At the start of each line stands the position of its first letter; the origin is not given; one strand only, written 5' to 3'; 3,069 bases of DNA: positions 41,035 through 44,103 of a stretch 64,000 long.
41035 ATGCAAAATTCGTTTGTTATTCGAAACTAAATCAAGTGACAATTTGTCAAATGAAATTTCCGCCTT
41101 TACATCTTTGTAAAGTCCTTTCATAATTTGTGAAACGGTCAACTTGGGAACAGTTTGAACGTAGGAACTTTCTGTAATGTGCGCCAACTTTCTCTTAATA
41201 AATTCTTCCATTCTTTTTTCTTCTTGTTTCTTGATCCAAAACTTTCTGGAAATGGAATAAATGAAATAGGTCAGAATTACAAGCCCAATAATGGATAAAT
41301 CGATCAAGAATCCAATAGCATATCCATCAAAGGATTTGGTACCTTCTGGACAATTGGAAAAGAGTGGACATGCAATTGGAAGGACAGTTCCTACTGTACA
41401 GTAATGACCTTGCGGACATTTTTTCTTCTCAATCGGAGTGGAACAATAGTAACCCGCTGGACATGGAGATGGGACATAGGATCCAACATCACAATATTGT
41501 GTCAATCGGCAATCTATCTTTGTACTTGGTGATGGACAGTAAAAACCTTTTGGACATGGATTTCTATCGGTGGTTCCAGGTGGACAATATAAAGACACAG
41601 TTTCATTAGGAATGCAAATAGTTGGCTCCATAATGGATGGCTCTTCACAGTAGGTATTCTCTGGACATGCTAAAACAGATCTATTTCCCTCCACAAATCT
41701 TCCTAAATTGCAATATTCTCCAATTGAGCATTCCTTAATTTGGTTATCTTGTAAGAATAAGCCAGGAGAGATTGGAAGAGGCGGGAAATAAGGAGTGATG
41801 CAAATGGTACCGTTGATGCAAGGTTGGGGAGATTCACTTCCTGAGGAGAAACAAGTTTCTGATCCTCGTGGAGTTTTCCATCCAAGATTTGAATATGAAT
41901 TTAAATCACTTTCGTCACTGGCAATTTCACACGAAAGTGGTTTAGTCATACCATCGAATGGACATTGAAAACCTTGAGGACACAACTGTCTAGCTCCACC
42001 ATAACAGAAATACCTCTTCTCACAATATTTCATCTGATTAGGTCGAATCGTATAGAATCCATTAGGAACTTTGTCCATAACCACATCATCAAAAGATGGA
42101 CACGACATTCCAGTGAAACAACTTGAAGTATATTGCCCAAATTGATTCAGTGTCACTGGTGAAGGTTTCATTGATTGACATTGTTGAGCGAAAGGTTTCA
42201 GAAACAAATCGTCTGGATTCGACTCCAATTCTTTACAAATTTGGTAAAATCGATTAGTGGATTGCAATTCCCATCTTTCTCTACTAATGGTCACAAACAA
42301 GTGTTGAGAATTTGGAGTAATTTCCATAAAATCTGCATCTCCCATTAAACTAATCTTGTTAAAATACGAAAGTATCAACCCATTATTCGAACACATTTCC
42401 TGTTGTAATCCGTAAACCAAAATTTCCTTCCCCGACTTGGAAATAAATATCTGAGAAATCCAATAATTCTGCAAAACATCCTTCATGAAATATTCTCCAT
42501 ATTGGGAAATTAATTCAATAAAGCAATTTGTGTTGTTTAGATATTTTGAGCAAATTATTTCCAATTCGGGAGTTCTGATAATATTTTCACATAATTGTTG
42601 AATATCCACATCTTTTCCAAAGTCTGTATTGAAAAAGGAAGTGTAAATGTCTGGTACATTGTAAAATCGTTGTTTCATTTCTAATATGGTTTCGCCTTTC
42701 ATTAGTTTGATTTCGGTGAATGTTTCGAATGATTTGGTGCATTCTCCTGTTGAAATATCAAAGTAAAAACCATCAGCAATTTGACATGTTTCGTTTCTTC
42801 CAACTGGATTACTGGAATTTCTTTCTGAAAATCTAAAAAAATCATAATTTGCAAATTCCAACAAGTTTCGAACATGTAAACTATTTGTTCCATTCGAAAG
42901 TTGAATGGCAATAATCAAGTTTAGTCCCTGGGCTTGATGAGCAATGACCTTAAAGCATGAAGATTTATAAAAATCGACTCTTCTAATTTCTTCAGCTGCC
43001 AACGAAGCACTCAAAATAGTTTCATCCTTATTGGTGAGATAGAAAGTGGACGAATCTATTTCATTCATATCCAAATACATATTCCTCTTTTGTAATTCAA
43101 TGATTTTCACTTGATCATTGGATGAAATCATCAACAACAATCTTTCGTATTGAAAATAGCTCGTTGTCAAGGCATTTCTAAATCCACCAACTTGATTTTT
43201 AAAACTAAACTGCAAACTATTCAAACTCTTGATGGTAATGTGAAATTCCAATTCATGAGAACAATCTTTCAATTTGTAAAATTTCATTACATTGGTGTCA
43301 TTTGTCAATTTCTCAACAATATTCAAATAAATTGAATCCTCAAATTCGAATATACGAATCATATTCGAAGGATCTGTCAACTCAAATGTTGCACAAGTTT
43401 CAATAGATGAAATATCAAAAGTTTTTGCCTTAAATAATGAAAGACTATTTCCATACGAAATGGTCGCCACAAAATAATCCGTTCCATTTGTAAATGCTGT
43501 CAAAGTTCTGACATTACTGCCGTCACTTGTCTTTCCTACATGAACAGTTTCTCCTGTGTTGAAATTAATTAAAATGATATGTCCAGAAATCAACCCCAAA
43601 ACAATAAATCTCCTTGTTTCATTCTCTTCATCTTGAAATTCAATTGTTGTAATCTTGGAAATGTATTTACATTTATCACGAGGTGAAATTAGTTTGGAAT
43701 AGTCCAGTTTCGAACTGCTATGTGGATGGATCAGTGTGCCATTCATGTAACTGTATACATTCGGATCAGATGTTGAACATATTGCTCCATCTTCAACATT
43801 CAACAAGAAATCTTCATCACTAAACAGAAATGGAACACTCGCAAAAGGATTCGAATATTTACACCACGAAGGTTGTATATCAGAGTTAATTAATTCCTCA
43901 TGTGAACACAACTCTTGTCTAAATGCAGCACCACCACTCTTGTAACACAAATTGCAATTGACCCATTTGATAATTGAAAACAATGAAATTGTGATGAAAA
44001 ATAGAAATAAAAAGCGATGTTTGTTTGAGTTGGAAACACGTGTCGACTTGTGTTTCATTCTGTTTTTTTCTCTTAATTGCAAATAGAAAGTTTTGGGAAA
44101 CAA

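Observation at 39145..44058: Receptor-like ABCG half-transporter: signal peptide plus about 880-aa Cys-rich ectodomain plus extra TM helix fused upstream of NBD-TMD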

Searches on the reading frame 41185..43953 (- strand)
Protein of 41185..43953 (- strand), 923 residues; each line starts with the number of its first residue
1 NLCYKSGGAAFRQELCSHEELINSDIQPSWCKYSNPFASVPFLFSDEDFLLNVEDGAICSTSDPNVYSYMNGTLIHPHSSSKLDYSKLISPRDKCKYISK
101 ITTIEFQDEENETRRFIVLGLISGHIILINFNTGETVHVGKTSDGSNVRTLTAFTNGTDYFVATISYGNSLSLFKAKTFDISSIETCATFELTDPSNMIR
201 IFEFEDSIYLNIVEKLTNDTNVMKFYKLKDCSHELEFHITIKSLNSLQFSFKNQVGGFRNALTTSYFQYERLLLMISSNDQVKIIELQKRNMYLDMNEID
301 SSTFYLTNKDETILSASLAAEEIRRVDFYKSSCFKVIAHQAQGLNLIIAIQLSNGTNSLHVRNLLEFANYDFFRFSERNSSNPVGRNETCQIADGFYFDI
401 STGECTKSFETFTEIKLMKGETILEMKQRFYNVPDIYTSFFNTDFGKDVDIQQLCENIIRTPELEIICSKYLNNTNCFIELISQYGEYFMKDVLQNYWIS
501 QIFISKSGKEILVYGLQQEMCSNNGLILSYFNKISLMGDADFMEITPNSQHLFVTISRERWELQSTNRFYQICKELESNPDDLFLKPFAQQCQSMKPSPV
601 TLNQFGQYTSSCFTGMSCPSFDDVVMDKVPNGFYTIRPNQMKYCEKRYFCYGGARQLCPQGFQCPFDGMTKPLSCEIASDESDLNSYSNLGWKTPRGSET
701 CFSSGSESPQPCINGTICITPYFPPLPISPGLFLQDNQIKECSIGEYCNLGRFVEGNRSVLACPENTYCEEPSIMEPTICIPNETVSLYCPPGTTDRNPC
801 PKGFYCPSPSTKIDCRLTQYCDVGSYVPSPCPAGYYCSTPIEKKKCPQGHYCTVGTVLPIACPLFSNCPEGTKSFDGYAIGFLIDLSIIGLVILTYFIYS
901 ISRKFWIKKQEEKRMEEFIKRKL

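Call 21: search_protein_representatives(protein=window:41185-43953:-)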
Query: 923 residues. Proteins with E-value up to 0.001 (for the whole library): 1382; up to 1e-10: 349; up to 1e-30: 96. The best 150 are listed.
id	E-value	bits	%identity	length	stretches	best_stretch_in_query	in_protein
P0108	2.3e-223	760.5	47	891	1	10-810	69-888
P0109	7.7e-190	649.5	44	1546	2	247-921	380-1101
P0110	5.7e-152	524.2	40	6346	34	789-874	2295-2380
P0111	1.9e-132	459.6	35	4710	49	797-874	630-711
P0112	1.1e-106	374.3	48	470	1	7-426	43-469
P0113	2.0e-101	356.9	37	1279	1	270-901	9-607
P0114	2.3e-97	343.5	38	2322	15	758-863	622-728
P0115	1.1e-93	331.4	34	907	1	12-862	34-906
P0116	1.5e-88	314.4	32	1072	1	6-868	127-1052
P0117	8.0e-83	295.4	40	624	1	477-914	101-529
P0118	2.8e-77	277.0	36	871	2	476-918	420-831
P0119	5.5e-73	262.8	40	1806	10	775-852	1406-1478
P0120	5.7e-71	256.2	30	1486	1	255-916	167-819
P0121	1.3e-68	248.4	37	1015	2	490-903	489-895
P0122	2.2e-67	244.3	38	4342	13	761-870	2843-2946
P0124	1.3e-65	238.5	35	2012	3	623-915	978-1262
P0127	1.6e-62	228.3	39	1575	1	529-909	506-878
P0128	4.7e-59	216.8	38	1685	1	523-887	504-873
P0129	7.8e-57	209.4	30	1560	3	502-688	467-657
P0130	1.3e-56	208.7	34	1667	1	480-913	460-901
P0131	4.8e-56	206.8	35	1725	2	528-908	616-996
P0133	2.2e-55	204.6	35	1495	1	500-900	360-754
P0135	2.3e-54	201.2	30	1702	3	93-754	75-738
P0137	1.4e-51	192.0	35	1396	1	494-917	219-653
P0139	1.1e-50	189.1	31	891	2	266-795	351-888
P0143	3.6e-49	184.0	39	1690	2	737-898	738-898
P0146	2.6e-48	181.2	35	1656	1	526-911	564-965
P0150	2.7e-47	177.8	37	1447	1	508-904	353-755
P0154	2.5e-46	174.6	35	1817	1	524-914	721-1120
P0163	1.4e-43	165.6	33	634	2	257-636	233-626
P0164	2.1e-43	164.9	33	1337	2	581-915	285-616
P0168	2.8e-42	161.2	33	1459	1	536-891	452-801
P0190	6.5e-37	143.5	33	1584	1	494-912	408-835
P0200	2.6e-32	128.2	38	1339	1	530-883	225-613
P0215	8.7e-28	113.3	36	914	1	697-902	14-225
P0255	7.3e-22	93.7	28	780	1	269-714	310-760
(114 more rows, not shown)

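Call 23: list_cluster_members(proteins=[P0108, P0109, P0113, P0120, P0124, P0127, P0129, P0131, P0146, P0215])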
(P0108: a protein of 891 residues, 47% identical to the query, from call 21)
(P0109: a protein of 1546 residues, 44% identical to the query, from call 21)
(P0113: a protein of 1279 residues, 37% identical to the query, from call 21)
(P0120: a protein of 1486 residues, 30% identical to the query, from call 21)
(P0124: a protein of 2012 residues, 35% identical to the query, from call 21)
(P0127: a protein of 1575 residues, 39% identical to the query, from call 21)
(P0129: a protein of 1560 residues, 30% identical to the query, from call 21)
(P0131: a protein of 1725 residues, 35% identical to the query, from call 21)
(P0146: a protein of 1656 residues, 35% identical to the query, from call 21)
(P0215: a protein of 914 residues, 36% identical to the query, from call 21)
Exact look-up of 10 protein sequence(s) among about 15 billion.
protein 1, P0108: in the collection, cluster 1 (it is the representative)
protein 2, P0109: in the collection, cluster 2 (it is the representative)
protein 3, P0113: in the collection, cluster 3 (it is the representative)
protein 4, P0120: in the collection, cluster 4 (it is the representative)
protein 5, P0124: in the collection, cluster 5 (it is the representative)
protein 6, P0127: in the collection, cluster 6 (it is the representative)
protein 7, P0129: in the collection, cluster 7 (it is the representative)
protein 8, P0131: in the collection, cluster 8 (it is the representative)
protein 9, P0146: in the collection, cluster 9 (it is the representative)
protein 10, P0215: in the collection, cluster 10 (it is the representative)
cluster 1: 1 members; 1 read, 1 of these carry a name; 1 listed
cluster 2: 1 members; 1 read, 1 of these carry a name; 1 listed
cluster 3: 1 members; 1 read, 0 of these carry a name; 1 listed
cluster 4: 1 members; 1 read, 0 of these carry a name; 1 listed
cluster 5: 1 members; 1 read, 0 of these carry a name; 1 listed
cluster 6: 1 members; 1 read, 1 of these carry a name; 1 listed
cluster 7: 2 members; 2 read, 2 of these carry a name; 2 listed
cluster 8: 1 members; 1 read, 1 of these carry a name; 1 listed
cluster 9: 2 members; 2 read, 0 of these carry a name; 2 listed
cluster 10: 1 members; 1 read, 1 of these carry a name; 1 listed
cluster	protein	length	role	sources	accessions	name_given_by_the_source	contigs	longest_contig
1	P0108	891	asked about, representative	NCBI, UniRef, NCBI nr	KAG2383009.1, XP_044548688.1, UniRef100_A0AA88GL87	hypothetical protein C9374_004976 [Naegleria lovaniensis] | Uncharacterized protein n=1 Tax=Naegleria lovaniensis TaxID=51637 RepID=A0AA88GL87_NAELO | uncharacterized protein C9374_004976 [Naegleria lovaniensis]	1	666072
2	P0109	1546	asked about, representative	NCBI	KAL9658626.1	hypothetical protein ABK040_006162 [Willaertia magna]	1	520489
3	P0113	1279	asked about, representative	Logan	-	-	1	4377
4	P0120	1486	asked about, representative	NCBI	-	-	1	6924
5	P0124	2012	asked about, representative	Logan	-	-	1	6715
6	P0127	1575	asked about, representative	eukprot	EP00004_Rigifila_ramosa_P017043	TRINITY_DN4105_c0_g1_i1.p1 TRINITY_DN4105_c0_g1~~TRINITY_DN4105_c0_g1_i1.p1 ORF ...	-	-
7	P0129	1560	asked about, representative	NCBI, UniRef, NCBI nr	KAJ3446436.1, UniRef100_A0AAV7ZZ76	abc transporter g family member [Anaeramoeba flamelloides] | Abc transporter g family member n=1 Tax=Anaeramoeba flamelloides TaxID=1746091 ...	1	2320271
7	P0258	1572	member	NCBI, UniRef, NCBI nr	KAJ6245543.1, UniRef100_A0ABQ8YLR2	abc transporter g family member 28 [Anaeramoeba flamelloides] | Abc transporter g family member 28 n=1 Tax=Anaeramoeba flamelloides TaxID=1746091 ...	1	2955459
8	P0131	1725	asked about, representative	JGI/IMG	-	ABC-type multidrug transport system ATPase subunit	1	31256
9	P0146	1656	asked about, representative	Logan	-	-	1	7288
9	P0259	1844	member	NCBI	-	-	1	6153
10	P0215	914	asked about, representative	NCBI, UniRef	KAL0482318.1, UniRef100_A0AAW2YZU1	hypothetical protein AKO1_012987 [Acrasis kona] | ABC transporter domain-containing protein n=1 Tax=Acrasis kona TaxID=1008807 ...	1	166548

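Call 25: search_protein_families(library=pfam, proteins=[P0109, P0120, P0127, P0129, P0146, P0131], max_evalue=0.01)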
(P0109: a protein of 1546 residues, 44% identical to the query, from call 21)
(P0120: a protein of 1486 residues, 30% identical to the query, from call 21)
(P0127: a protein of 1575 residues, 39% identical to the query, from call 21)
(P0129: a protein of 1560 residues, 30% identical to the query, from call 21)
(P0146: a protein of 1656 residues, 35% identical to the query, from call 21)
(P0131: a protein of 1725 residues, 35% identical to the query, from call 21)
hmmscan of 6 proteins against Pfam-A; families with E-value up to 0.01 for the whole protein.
P0109 (1546 aa): 4 families
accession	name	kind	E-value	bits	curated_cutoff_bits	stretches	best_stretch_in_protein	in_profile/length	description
PF00005.33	ABC_tran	-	4.7e-26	92.4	25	1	1202-1355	1-137/137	ABC transporter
PF19055.6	ABC2_membrane_7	-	2.6e-15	56.7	22.7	1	1384-1504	1-122/410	ABC-2 type transporter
PF13304.12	AAA_21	-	0.00045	20.8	27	0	1214-1235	1-22/304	AAA domain, putative AbiEii toxin, Type IV TA system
PF03193.22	RsgA_GTPase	-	0.00069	19.9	30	1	1199-1237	94-131/174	RsgA GTPase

P0120 (1486 aa): 5 families
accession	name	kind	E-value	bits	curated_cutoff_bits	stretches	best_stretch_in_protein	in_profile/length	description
PF19055.6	ABC2_membrane_7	-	4.7e-41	141.5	22.7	2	1230-1429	212-406/410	ABC-2 type transporter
PF00005.33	ABC_tran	-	4.4e-20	73.1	25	1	873-1025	1-137/137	ABC transporter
PF01061.29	ABC2_membrane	-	5.3e-14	52.7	26.9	1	1155-1381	3-210/211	ABC-2 type transporter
PF13304.12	AAA_21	-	0.0036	17.8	27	0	885-904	1-20/304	AAA domain, putative AbiEii toxin, Type IV TA system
PF03193.22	RsgA_GTPase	-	0.008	16.5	30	0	882-924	105-148/174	RsgA GTPase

P0127 (1575 aa): 4 families
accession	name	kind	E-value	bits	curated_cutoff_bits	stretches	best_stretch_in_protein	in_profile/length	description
PF19055.6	ABC2_membrane_7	-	5.5e-41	141.2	22.7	2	1130-1324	1-202/410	ABC-2 type transporter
PF00005.33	ABC_tran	-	1.8e-23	84.1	25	1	948-1101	1-137/137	ABC transporter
PF01061.29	ABC2_membrane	-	1.1e-12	48.4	26.9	1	1284-1513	3-210/211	ABC-2 type transporter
PF13481.12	AAA_25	-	0.0018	18.4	27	1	946-985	21-60/195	AAA domain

P0129 (1560 aa): 5 families
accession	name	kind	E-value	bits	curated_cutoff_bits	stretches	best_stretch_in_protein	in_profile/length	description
PF19055.6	ABC2_membrane_7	-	3.5e-54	184.7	22.7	3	1355-1553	212-406/410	ABC-2 type transporter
PF00005.33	ABC_tran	-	1e-23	84.9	25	1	971-1123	1-137/137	ABC transporter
PF01061.29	ABC2_membrane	-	6.4e-16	59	26.9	1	1279-1503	2-208/211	ABC-2 type transporter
PF03193.22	RsgA_GTPase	-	0.001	19.4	30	1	978-1005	103-130/174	RsgA GTPase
PF13476.12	AAA_23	-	0.0024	19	27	1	982-1019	20-58/201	AAA domain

P0146 (1656 aa): 4 families
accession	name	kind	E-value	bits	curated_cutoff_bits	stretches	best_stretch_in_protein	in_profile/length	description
PF19055.6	ABC2_membrane_7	-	5.2e-43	147.9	22.7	2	1420-1616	213-404/410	ABC-2 type transporter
PF00005.33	ABC_tran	-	4.4e-21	76.4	25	1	1042-1194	1-137/137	ABC transporter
PF01061.29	ABC2_membrane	-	7.8e-15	55.4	26.9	1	1342-1565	1-205/211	ABC-2 type transporter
PF03193.22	RsgA_GTPase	-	0.007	16.6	30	0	1043-1077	98-131/174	RsgA GTPase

P0131 (1725 aa): 6 families
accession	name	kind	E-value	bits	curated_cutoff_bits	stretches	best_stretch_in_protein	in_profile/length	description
PF19055.6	ABC2_membrane_7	-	8.8e-53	180.1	22.7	2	1517-1721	212-409/410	ABC-2 type transporter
PF00005.33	ABC_tran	-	4.3e-24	86.1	25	1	1121-1272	1-137/137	ABC transporter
PF01061.29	ABC2_membrane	-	8.7e-14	52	26.9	1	1433-1666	2-208/211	ABC-2 type transporter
PF13479.12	AAA_24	-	0.0059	16.9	27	0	1134-1186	5-58/195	AAA domain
PF02463.25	SMC_N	-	0.0089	15.9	40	0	1132-1300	25-197/220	RecF/RecN/SMC N terminal domain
PF13481.12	AAA_25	-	0.0098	16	27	0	1124-1152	26-54/195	AAA domain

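Call 35: find_encoding_contigs(protein=P0108, flank=6000, max_places=2)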
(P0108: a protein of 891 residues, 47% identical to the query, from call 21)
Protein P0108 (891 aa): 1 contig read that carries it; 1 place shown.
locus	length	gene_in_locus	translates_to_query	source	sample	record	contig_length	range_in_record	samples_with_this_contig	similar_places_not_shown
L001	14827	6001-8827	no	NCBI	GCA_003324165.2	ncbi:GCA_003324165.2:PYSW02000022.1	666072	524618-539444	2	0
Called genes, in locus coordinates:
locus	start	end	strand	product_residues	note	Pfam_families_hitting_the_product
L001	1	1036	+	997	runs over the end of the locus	PF00069:Pkinase, PF07714:PK_Tyr_Ser-Thr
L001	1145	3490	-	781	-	-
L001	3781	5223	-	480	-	-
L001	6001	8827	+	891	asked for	-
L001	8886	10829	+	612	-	PF00005:ABC_tran, PF19055:ABC2_membrane_7, PF01061:ABC2_membrane, PF19055:ABC2_membrane_7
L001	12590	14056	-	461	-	PF00071:Ras, PF08477:Roc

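Call 48: list_cluster_members(proteins=[P0128, P0130, P0133, P0137, P0143, P0150, P0154, P0164, P0168, P0190])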
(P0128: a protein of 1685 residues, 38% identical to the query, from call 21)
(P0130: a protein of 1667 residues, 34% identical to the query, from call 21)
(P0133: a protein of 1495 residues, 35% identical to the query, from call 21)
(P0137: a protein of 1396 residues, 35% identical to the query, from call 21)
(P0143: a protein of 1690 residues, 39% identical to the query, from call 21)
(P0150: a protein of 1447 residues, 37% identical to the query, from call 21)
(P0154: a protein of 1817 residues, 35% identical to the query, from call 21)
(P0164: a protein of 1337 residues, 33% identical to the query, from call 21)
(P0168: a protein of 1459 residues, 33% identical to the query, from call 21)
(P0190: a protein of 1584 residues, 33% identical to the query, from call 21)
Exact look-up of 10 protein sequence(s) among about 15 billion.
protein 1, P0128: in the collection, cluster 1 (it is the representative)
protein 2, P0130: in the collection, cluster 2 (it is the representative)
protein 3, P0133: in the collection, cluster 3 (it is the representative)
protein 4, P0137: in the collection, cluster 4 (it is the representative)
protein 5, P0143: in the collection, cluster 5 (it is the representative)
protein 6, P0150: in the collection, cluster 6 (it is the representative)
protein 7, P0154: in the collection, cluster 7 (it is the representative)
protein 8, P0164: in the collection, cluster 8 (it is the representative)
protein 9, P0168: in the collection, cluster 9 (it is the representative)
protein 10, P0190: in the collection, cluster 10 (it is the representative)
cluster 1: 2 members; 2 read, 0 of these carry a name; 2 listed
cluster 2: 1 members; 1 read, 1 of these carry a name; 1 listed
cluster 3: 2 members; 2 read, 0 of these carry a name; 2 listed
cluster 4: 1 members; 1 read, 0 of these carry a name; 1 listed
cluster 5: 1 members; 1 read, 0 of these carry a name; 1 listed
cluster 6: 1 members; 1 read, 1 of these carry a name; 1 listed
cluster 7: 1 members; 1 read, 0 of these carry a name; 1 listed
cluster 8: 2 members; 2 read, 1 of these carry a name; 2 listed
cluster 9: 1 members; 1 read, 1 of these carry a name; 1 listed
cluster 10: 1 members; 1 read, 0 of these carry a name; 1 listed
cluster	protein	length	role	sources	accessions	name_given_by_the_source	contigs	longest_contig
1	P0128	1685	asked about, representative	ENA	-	-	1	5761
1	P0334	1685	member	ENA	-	-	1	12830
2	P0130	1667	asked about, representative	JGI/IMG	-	ABC-type multidrug transport system ATPase subunit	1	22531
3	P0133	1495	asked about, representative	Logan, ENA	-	-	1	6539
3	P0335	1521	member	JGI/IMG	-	-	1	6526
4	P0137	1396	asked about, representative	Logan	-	-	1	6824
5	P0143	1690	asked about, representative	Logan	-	-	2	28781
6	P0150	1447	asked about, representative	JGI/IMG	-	ABC-type multidrug transport system ATPase subunit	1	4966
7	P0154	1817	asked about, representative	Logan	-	-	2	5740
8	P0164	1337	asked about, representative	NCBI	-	-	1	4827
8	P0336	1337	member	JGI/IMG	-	ABC-type multidrug transport system ATPase subunit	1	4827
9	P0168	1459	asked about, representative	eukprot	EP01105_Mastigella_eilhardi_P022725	TRINITY_DN5643_c0_g1_i1.p1 TRINITY_DN5643_c0_g1~~TRINITY_DN5643_c0_g1_i1.p1 ORF ...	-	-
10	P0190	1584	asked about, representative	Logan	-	-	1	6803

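Call 74: list_cluster_members(proteins=[P0339, P0341, P0346, P0135, P0115, P0116, P0139, P0163, P0255, P0200])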
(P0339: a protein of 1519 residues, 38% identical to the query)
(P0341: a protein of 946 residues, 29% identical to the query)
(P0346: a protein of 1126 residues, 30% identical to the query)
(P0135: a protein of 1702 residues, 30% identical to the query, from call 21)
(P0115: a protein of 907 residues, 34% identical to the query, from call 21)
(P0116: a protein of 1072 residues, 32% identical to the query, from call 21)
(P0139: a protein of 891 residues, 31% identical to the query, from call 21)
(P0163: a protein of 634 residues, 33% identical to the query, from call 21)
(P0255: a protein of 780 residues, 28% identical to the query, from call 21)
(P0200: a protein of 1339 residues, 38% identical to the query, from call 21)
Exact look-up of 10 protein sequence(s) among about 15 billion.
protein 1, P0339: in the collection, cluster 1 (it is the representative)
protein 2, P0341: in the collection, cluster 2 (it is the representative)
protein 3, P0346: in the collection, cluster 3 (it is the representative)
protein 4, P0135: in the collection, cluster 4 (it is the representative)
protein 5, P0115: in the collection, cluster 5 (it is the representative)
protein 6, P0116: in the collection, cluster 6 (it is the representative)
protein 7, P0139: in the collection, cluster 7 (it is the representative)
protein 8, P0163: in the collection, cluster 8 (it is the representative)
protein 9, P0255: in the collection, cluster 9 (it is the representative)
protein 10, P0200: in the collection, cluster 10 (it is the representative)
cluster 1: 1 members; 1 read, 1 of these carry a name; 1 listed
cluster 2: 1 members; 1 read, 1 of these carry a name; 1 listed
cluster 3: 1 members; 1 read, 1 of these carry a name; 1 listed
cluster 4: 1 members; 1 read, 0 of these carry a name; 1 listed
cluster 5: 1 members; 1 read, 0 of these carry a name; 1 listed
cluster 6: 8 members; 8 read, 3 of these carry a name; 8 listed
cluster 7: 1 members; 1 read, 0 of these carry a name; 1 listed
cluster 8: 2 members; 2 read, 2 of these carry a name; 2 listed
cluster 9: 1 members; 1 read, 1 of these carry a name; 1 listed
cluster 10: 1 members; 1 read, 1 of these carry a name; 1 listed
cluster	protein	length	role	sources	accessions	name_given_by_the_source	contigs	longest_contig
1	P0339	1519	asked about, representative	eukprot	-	gene220-4466_t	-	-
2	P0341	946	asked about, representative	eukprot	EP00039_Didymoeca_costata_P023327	m.6727 g.6727 ORF g.6727 m.6727 type:complete len:947 (+) comp3573_c0_seq1:175-3015(+)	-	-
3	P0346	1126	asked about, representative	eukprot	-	TRINITY_DN23686_c0_g1_i1.p1 TRINITY_DN23686_c0_g1~~TRINITY_DN23686_c0_g1_i1.p1 ORF ...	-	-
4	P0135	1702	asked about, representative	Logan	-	-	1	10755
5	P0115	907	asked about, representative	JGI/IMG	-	-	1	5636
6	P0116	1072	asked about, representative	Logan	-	-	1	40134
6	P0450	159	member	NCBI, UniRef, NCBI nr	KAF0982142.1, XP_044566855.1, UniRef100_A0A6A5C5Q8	hypothetical protein FDP41_012003 [Naegleria fowleri] | Uncharacterized protein n=1 Tax=Naegleria fowleri TaxID=5763 RepID=A0A6A5C5Q8_NAEFO | uncharacterized protein FDP41_012003 [Naegleria fowleri]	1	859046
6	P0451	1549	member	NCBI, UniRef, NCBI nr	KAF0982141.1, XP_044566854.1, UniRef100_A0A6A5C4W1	hypothetical protein FDP41_012002 [Naegleria fowleri] | ABC transporter domain-containing protein n=1 Tax=Naegleria fowleri TaxID=5763 ... | uncharacterized protein FDP41_012002 [Naegleria fowleri]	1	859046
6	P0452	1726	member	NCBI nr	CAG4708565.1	unnamed protein product [Naegleria fowleri]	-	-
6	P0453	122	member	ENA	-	-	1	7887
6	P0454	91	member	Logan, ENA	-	-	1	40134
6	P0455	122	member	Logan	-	-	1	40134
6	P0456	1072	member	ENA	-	-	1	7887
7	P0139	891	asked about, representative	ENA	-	-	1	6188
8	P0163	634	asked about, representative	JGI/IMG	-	hypothetical protein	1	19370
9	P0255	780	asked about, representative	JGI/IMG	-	hypothetical protein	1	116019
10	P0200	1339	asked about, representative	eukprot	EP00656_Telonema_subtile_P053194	TRINITY_DN7629_c0_g2_i2.p1 TRINITY_DN7629_c0_g2~~TRINITY_DN7629_c0_g2_i2.p1 ORF ...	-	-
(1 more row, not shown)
